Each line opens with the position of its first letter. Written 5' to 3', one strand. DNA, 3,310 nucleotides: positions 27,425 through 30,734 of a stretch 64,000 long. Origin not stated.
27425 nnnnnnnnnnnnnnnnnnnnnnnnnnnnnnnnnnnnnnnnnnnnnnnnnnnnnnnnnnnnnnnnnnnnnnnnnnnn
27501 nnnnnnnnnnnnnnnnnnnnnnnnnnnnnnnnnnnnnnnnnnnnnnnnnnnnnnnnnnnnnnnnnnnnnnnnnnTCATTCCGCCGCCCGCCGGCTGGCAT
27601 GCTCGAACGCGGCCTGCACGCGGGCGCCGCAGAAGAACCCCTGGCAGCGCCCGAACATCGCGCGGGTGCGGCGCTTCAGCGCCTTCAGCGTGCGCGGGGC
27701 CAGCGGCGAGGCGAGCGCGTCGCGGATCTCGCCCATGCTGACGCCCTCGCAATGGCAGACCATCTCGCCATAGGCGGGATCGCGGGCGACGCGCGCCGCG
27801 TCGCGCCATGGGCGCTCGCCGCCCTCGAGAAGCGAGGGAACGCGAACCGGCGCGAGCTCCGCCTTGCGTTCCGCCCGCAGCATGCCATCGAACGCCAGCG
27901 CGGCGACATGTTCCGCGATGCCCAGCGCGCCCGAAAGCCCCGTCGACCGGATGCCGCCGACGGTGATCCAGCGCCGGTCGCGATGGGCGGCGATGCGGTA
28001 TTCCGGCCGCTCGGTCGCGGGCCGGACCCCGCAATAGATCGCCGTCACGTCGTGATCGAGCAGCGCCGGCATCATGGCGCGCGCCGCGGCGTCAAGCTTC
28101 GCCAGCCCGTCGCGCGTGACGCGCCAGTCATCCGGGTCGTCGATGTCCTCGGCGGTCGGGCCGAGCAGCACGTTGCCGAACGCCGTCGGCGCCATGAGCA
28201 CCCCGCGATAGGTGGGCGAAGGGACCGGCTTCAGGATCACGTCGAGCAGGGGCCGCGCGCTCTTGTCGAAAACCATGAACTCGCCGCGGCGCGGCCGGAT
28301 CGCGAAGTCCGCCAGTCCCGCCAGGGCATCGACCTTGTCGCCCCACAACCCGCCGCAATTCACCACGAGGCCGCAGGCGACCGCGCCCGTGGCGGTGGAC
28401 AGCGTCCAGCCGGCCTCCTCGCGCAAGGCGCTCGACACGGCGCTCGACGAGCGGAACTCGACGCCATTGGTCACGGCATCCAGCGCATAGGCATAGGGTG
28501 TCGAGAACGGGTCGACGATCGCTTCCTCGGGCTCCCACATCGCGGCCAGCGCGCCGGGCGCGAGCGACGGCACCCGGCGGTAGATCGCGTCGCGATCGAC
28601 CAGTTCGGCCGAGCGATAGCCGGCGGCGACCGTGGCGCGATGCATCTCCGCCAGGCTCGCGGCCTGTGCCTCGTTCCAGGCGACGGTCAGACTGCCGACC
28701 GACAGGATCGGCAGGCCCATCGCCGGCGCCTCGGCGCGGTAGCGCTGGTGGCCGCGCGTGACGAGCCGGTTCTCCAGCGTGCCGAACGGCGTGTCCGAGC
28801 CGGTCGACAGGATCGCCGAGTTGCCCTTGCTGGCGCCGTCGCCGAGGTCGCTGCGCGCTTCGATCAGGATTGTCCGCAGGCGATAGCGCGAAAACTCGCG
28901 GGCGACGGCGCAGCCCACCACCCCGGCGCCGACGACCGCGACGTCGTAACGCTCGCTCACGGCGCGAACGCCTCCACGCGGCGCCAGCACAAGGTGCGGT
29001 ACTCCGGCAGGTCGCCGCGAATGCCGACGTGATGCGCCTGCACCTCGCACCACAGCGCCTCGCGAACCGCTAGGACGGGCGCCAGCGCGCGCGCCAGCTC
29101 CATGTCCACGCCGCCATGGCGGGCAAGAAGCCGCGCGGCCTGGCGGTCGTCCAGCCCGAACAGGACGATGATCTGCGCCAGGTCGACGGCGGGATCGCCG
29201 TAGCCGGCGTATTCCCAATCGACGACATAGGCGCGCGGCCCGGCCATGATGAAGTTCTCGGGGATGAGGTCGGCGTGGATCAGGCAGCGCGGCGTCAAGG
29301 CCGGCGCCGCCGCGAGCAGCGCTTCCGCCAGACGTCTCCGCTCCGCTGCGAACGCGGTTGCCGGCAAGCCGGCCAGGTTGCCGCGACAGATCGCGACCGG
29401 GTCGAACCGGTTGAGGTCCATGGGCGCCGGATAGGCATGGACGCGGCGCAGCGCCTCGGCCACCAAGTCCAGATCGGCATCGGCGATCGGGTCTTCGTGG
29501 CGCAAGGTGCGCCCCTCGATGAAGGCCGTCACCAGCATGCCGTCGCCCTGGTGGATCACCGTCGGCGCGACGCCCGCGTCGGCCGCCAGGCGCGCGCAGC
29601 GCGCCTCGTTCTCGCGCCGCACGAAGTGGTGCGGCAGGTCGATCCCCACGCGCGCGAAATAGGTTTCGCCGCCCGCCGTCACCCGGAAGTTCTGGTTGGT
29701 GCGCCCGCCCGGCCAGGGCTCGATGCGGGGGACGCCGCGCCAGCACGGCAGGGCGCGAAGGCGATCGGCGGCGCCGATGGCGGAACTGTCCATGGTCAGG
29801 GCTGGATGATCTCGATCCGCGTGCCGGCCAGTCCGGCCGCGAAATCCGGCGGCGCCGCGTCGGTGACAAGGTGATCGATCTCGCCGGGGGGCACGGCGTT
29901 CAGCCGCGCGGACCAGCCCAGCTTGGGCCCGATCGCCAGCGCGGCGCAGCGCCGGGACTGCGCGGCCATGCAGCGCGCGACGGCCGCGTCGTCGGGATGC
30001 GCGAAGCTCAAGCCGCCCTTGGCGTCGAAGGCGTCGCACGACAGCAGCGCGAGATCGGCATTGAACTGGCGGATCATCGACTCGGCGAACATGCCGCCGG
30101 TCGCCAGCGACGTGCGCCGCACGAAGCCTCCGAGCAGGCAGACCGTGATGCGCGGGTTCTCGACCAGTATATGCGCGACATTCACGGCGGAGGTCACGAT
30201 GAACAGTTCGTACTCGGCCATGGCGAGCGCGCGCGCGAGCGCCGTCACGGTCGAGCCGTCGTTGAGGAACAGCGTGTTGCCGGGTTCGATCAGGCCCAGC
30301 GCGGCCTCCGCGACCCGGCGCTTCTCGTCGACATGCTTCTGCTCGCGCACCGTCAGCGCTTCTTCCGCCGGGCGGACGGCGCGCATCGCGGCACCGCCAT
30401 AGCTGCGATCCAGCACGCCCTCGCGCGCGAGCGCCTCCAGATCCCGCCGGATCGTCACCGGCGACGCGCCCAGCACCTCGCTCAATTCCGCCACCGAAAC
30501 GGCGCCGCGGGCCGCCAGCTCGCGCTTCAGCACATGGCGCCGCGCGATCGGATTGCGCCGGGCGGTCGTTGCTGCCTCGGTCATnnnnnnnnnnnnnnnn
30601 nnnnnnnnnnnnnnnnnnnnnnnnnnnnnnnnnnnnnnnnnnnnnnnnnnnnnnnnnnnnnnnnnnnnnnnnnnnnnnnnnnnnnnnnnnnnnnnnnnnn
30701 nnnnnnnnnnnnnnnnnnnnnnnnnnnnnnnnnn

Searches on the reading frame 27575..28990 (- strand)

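Call 21: search_protein_families(library=pfam, proteins=[window:27575-28990:-])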
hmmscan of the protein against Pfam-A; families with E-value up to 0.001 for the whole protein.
window:27575-28990:- (471 aa): 5 families
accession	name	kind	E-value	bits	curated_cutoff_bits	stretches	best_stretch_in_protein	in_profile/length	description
PF01266.30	DAO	-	1.9e-56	192.5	27.9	1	16-365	1-353/353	FAD dependent oxidoreductase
PF04324.20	Fer2_BFD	-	8.9e-10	39.2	26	1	410-462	1-48/50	BFD-like [2Fe-2S] binding domain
PF07992.20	Pyr_redox_2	-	0.00018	21.5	26.1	1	15-59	143-187/291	Pyridine nucleotide-disulphide oxidoreductase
PF13450.12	NAD_binding_8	-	0.00021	21.9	21.9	1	19-50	1-32/68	NAD(P)-binding Rossmann-like domain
PF00070.33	Pyr_redox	-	0.00075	20.4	22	0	17-50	2-35/82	Pyridine nucleotide-disulphide oxidoreductase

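Call 60: search_protein_families(library=ncbifam, proteins=[window:27575-28990:-], max_evalue=1e-15)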
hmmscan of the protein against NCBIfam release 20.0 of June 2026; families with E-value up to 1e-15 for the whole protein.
window:27575-28990:- (471 aa): 6 families
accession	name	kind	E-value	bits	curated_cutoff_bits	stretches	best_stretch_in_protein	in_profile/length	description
NF033460.1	glycerol3P_ox_II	equivalog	3.8e-56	190.8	460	1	15-365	2-359/361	type 2 glycerol-3-phosphate oxidase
TIGR03377.1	glycerol3P_GlpA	equivalog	3.3e-35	121.6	552.8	1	16-353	1-334/530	anaerobic glycerol-3-phosphate dehydrogenase subunit GlpA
TIGR02352.1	thiamin_ThiO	equivalog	5.2e-28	98.1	250.8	1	17-346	1-327/351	glycine oxidase ThiO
NF008726.1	PRK11728.1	equivalog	7e-28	97.5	299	1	15-280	1-268/389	L-2-hydroxyglutarate oxidase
NF008313.0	PRK11101.1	equivalog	1.7e-25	89.6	425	0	14-325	8-317/548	anaerobic glycerol-3-phosphate dehydrogenase subunit A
TIGR03364.1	HpnW_proposed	hypoth_equivalog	2.7e-16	59.6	285.1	0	15-214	1-194/365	TIGR03364 family FAD-dependent oxidoreductase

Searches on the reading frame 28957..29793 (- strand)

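Call 21: search_protein_families(library=pfam, proteins=[window:28957-29793:-])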
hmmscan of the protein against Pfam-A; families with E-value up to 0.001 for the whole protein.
window:28957-29793:- (278 aa): 2 families
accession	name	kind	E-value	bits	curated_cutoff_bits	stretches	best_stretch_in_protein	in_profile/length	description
PF01636.29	APH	-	7.3e-27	95.1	23.2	1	24-234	2-236/239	Phosphotransferase enzyme family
PF01633.27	Choline_kinase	-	6.4e-11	42.6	29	2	171-209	164-204/300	Choline/ethanolamine kinase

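Call 60: search_protein_families(library=ncbifam, proteins=[window:28957-29793:-], max_evalue=1e-15)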
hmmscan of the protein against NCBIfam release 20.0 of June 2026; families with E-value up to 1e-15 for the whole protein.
window:28957-29793:- (278 aa): 2 families
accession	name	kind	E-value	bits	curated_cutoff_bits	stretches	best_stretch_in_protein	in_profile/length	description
NF041256.1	GntI_guanitoxin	equivalog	3.7e-31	108.5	357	1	29-273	23-282/282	guanitoxin biosynthesis pre-guanitoxin N-oxide kinase GntI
TIGR02721.1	ycfN_thiK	equivalog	2e-20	73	299.45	1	29-223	6-198/256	thiamine kinase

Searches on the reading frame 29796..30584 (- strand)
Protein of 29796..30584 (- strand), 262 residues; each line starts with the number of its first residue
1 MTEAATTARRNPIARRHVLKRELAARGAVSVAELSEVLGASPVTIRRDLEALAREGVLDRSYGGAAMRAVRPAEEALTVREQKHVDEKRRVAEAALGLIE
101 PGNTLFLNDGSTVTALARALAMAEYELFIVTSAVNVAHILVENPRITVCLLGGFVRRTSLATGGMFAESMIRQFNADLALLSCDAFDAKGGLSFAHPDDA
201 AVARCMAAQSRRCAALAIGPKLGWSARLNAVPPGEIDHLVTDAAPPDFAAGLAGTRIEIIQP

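Call 21: search_protein_families(library=pfam, proteins=[window:29796-30584:-])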
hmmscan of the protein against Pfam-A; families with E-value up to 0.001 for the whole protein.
window:29796-30584:- (262 aa): 4 families
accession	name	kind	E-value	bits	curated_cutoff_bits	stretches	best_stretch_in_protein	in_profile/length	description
PF00455.28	DeoRC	-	2.2e-38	132.2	31.8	1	84-242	2-159/160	DeoR C terminal sensor domain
PF08220.18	HTH_DeoR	-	2.1e-13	50.3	21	1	18-67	4-53/57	DeoR-like helix-turn-helix domain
PF08279.18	HTH_11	-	3.8e-05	23.9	25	1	17-57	4-44/55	HTH domain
PF00392.27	GntR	-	0.00069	19.7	27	0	15-64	10-60/64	Bacterial regulatory proteins, gntR family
